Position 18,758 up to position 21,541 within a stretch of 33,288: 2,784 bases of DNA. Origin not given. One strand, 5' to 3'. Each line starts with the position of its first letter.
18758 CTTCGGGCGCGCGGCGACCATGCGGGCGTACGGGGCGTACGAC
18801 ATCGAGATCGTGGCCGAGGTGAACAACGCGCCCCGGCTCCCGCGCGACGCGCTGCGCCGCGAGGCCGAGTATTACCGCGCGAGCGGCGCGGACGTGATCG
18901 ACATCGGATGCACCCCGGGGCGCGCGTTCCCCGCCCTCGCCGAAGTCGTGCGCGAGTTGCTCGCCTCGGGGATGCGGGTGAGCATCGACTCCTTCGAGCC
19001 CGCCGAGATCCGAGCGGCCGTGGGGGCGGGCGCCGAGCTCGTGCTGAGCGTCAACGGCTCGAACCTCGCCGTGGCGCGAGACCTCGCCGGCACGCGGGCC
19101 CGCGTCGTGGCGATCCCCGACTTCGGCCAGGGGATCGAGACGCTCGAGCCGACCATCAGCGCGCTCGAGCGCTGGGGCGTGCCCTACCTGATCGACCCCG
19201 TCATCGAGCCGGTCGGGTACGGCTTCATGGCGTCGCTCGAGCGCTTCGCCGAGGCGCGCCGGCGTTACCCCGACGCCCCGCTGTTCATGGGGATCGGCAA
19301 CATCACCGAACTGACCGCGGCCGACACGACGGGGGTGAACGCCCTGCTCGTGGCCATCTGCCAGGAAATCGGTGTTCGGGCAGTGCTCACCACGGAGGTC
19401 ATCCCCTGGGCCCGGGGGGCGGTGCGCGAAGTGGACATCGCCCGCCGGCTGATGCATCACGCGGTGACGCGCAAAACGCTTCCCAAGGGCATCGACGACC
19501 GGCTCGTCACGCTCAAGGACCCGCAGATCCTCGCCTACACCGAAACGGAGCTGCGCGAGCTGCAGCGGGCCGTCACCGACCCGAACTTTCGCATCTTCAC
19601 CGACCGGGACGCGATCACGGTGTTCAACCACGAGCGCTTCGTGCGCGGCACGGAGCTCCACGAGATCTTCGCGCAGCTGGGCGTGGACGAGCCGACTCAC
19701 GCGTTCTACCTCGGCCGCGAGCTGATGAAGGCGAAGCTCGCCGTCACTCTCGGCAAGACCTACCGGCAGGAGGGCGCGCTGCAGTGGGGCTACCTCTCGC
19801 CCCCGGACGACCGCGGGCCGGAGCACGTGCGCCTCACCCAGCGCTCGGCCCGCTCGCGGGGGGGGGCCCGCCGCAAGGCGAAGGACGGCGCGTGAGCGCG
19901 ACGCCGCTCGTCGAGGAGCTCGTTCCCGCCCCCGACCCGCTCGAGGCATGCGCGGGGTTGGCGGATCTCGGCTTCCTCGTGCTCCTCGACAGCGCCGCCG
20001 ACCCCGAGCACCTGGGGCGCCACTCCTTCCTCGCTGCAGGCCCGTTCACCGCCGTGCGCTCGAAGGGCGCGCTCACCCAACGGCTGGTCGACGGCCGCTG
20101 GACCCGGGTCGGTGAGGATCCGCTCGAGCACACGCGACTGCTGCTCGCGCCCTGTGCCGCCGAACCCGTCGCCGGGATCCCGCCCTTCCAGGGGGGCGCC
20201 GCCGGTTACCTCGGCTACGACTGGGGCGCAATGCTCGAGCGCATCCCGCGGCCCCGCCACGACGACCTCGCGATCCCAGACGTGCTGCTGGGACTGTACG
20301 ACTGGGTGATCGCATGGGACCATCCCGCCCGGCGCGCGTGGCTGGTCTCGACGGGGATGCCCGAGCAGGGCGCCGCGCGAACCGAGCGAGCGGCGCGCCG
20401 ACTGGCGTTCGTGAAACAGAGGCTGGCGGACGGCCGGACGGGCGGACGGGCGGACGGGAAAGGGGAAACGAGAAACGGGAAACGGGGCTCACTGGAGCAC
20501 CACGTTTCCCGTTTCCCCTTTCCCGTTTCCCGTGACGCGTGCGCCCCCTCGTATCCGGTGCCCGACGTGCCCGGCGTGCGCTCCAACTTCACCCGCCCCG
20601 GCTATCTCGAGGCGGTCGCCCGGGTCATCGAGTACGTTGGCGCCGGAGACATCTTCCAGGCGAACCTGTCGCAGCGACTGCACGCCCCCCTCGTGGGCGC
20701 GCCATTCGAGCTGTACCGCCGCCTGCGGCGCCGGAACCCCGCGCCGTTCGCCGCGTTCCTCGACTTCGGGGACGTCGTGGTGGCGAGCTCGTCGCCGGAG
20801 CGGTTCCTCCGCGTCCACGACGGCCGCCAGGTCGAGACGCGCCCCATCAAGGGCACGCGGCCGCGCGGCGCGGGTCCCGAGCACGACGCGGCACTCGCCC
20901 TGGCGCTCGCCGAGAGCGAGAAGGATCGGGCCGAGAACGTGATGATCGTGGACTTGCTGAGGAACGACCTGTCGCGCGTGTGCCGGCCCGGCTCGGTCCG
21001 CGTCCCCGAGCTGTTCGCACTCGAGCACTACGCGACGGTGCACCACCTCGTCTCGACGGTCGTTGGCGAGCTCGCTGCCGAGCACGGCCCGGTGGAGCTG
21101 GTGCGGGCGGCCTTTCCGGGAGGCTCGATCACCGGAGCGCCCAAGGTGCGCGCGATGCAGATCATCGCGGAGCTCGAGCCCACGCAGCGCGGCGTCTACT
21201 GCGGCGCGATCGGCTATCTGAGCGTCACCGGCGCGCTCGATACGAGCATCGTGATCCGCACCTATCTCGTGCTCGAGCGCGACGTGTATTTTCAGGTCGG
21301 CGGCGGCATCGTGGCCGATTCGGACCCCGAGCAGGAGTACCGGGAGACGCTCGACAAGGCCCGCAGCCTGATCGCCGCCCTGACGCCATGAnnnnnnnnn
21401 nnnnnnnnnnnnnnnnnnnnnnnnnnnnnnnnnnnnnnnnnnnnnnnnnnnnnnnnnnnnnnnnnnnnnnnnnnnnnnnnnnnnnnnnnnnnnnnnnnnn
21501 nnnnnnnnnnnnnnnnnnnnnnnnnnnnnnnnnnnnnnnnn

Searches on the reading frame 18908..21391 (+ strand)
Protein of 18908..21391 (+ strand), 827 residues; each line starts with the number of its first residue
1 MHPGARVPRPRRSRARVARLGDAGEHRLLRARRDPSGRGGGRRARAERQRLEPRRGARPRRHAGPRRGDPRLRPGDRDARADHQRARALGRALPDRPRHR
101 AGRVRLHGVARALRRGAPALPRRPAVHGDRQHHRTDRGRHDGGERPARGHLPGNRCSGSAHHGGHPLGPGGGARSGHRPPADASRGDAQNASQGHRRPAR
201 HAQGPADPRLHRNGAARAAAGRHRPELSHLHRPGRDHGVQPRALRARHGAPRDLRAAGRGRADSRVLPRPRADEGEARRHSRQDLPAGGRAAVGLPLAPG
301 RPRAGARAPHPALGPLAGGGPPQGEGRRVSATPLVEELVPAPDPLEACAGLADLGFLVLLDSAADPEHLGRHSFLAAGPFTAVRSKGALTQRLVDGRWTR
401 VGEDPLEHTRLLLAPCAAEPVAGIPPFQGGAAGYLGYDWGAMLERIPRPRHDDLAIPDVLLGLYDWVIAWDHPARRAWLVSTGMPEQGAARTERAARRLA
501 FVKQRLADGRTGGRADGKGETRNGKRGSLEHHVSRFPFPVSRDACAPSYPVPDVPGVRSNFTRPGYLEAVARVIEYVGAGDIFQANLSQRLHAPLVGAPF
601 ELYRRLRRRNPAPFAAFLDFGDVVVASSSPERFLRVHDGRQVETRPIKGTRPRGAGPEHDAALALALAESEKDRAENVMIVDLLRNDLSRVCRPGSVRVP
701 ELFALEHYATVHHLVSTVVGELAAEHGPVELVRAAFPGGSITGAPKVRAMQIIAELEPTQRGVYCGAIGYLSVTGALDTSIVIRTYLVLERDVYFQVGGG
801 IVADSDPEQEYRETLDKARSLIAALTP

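Call 16: search_protein_families(library=pfam, proteins=[window:18908-21391:+], max_evalue=0.001)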
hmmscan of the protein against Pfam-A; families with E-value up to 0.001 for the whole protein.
window:18908-21391:+ (827 aa): 2 families
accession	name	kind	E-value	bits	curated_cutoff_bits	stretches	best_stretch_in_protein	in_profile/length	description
PF00425.24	Chorismate_bind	-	2.3e-92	309.6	27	1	564-817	3-257/257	chorismate binding enzyme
PF04715.19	Anth_synt_I_N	-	4.4e-24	85.8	23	1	343-478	4-139/140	Anthranilate synthase component I, N terminal region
